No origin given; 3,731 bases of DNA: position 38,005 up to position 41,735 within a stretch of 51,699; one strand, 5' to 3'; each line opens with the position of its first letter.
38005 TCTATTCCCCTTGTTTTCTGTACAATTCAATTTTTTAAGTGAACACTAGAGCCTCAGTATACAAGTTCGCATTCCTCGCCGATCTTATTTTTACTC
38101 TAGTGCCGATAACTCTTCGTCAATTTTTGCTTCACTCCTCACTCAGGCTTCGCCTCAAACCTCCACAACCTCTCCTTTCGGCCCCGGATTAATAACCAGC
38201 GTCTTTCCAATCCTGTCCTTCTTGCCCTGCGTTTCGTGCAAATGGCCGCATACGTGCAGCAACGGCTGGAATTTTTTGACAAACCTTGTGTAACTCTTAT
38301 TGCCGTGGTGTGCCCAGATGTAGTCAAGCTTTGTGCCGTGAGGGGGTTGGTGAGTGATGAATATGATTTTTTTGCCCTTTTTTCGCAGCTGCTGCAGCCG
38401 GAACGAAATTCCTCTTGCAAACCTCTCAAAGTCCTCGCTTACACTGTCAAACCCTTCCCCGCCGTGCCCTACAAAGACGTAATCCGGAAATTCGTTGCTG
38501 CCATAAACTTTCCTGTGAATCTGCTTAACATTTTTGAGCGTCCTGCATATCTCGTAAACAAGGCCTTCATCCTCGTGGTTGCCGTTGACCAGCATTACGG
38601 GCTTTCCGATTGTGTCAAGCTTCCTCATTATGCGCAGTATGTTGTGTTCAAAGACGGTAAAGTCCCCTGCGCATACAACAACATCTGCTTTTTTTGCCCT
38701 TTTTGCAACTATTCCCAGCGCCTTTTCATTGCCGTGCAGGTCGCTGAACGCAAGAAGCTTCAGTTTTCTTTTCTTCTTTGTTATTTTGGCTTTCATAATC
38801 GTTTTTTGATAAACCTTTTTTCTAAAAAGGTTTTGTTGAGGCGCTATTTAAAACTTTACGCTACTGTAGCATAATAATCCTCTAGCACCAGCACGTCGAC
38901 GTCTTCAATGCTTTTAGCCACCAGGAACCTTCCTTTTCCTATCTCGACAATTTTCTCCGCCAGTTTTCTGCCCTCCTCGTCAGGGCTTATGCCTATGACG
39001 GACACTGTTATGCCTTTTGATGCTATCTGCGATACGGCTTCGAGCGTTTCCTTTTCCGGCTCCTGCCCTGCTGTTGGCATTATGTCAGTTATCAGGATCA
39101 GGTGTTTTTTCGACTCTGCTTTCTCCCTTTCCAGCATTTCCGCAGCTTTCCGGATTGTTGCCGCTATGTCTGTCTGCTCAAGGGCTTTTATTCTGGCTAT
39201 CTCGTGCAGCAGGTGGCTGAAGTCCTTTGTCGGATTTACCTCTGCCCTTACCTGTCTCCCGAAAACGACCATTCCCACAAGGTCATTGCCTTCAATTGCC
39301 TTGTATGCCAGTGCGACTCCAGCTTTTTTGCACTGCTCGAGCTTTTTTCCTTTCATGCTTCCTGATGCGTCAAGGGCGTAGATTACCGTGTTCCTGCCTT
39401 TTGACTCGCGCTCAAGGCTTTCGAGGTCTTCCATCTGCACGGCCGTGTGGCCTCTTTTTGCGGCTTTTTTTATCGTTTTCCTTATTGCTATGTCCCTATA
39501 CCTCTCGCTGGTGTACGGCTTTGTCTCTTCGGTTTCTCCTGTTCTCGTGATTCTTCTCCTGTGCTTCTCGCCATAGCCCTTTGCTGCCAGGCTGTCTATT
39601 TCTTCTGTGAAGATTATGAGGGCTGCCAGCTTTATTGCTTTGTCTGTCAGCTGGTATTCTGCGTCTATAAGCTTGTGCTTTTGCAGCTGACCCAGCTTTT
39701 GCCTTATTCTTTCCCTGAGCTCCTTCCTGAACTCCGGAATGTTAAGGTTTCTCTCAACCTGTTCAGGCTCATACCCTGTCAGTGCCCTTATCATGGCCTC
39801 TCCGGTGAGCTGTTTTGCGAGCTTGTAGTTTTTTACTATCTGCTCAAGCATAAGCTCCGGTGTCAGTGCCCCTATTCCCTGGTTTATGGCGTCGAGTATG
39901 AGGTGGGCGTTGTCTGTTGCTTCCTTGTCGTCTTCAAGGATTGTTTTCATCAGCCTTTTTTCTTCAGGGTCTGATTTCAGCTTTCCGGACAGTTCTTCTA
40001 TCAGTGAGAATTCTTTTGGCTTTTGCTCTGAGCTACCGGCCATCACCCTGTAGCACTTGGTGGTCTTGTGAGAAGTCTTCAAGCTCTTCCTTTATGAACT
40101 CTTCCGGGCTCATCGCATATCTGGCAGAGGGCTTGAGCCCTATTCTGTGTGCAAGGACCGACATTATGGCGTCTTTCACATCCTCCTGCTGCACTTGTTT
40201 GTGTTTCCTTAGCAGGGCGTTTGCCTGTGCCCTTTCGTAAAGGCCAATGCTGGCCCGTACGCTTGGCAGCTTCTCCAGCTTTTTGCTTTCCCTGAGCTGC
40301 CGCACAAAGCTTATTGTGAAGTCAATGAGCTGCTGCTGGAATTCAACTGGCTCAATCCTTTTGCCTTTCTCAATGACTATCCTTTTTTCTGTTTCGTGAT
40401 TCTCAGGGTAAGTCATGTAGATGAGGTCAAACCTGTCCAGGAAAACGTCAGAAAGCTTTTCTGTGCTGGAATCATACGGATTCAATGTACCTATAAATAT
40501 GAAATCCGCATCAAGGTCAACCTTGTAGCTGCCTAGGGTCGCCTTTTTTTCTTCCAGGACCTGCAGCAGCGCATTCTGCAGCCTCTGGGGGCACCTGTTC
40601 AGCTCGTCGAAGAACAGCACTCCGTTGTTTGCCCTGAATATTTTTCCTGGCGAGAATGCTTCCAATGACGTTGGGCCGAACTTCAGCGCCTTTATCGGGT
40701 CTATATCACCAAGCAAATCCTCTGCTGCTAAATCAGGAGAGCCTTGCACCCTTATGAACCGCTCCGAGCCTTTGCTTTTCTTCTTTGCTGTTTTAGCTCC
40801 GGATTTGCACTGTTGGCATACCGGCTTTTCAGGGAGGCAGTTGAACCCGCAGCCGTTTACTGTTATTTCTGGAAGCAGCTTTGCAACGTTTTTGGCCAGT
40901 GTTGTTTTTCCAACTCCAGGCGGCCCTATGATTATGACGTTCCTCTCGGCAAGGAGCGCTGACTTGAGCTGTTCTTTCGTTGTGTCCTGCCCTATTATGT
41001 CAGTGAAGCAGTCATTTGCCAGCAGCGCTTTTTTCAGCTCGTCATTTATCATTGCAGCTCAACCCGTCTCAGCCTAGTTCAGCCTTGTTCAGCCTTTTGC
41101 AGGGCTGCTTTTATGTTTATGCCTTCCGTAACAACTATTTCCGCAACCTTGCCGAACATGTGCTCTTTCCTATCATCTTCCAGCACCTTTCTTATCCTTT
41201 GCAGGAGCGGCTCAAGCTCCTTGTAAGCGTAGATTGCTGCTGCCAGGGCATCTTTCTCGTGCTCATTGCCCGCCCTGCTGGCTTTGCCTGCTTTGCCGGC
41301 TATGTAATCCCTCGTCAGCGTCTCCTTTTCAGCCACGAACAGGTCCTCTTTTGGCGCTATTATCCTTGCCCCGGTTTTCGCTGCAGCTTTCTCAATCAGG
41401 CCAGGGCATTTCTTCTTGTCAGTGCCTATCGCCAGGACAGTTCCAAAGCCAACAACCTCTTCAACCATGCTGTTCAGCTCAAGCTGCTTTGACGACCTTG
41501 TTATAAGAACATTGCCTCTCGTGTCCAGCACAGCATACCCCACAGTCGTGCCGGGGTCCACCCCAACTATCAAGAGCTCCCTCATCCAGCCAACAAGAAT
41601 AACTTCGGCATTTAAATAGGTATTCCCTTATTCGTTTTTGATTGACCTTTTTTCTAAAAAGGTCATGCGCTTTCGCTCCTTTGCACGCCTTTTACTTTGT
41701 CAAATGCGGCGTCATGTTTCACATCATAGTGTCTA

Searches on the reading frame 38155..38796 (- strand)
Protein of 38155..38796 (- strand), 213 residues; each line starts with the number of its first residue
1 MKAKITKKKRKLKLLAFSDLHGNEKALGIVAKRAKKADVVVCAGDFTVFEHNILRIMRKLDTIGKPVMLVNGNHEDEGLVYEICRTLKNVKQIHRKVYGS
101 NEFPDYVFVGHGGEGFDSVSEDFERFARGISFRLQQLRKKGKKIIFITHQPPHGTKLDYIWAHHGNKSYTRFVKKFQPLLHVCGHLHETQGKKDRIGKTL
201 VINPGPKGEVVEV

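Call 8: search_protein_families(library=pfam, proteins=[window:38155-38796:-], max_evalue=0.001)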
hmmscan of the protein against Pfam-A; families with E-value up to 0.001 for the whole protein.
window:38155-38796:- (213 aa): 3 families
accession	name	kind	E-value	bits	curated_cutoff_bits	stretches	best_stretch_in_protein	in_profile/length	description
PF00149.33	Metallophos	-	3.2e-18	67.3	21.5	1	13-188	2-190/191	Calcineurin-like phosphoesterase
PF14582.11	Metallophos_3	-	4.8e-16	59.3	28.2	1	55-205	80-237/259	Metallophosphoesterase, calcineurin superfamily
PF12850.12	Metallophos_2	-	8.6e-16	58.8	27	1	13-207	2-135/154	Calcineurin-like phosphoesterase superfamily domain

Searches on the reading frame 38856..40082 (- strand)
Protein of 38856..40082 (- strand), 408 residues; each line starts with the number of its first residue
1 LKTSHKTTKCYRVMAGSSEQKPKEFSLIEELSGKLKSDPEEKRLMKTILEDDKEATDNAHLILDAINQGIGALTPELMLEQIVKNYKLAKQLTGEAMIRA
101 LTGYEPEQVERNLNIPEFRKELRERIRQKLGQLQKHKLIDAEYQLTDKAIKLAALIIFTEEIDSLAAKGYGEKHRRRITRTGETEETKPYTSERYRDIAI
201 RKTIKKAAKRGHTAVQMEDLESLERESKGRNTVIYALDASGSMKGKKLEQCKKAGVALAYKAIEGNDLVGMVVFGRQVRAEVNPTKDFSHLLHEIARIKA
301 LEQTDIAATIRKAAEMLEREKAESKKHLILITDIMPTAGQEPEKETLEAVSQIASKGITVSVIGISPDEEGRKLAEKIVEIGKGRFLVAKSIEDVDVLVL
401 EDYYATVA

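Call 8: search_protein_families(library=pfam, proteins=[window:38856-40082:-], max_evalue=0.001)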
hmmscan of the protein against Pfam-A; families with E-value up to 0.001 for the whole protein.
window:38856-40082:- (408 aa): 5 families
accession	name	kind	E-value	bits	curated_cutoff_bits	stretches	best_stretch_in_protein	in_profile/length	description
PF13519.12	VWA_2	-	1.7e-15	58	27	1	233-333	1-105/107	von Willebrand factor type A domain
PF00092.34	VWA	-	2.4e-14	54.4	23.8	1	234-381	3-153/174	von Willebrand factor type A domain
PF13768.12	VWA_3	-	4.7e-09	36.9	27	1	232-385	2-152/155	von Willebrand factor type A domain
PF01882.25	DUF58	-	5.9e-07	29.3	23.4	1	233-343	38-147/216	Protein of unknown function DUF58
PF05762.20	VWA_CoxE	-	1.1e-06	28.7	26.4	1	181-356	10-181/222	VWA domain containing CoxE-like protein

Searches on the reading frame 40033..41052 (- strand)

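Call 8: search_protein_families(library=pfam, proteins=[window:40033-41052:-], max_evalue=0.001)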
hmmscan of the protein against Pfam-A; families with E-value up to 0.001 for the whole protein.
window:40033-41052:- (339 aa): 21 families
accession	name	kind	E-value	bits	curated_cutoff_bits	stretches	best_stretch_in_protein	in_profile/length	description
PF01078.27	Mg_chelatase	-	1.7e-20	73.7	20.3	2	16-65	2-51/207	Magnesium chelatase, subunit ChlI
PF07728.20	AAA_5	-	3.7e-17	63.1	22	2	99-208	28-139/139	AAA domain (dynein-related subfamily)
PF07726.17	AAA_3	-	5.3e-17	62.4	27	1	97-208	25-129/131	ATPase family associated with various cellular activities (AAA)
PF17863.7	AAA_lid_2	-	3e-11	43.3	22.7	1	264-318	14-69/74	AAA lid domain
PF00158.32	Sigma54_activat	-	5.2e-11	43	20.2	1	135-177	86-129/168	Sigma-54 interaction domain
PF00004.35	AAA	-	1.7e-10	41.9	21.2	1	39-60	1-22/131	ATPase family associated with various cellular activities (AAA)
PF00493.29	MCM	-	1.2e-09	38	23.3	1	134-222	113-212/224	MCM P-loop domain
PF20030.5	bpMoxR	-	1.4e-09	37.8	27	1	16-60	11-55/205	MoxR domain in the MoxR-vWA-beta-propeller ternary systems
PF07724.20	AAA_2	-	2.3e-07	31.5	27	1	38-191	5-124/166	AAA domain (Cdc48 subfamily)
PF05496.18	RuvB_N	-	9.8e-07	29.1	27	1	15-59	5-56/159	Holliday junction DNA helicase RuvB P-loop domain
PF03266.21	NTPase_1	-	5.1e-06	26.9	23.9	1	38-72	1-35/168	NTPase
PF20720.3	nSTAND3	-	1e-05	25.7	27.2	1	28-58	9-39/155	Novel STAND NTPase 3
PF13191.12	AAA_16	-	1.9e-05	25.6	32.6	1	21-72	4-63/167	AAA ATPase domain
PF13245.12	AAA_19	-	0.00013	22.6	25.1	1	33-169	8-117/134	AAA domain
PF13401.12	AAA_22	-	0.00014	22.7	27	1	37-63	6-32/130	AAA domain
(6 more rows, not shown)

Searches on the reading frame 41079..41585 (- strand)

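Call 8: search_protein_families(library=pfam, proteins=[window:41079-41585:-], max_evalue=0.001)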
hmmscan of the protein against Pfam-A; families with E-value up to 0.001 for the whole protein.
window:41079-41585:- (168 aa): 1 family
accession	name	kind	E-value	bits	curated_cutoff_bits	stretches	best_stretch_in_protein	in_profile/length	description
PF04312.18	DUF460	-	3.6e-30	104.9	28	1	2-117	29-135/135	Protein of unknown function (DUF460)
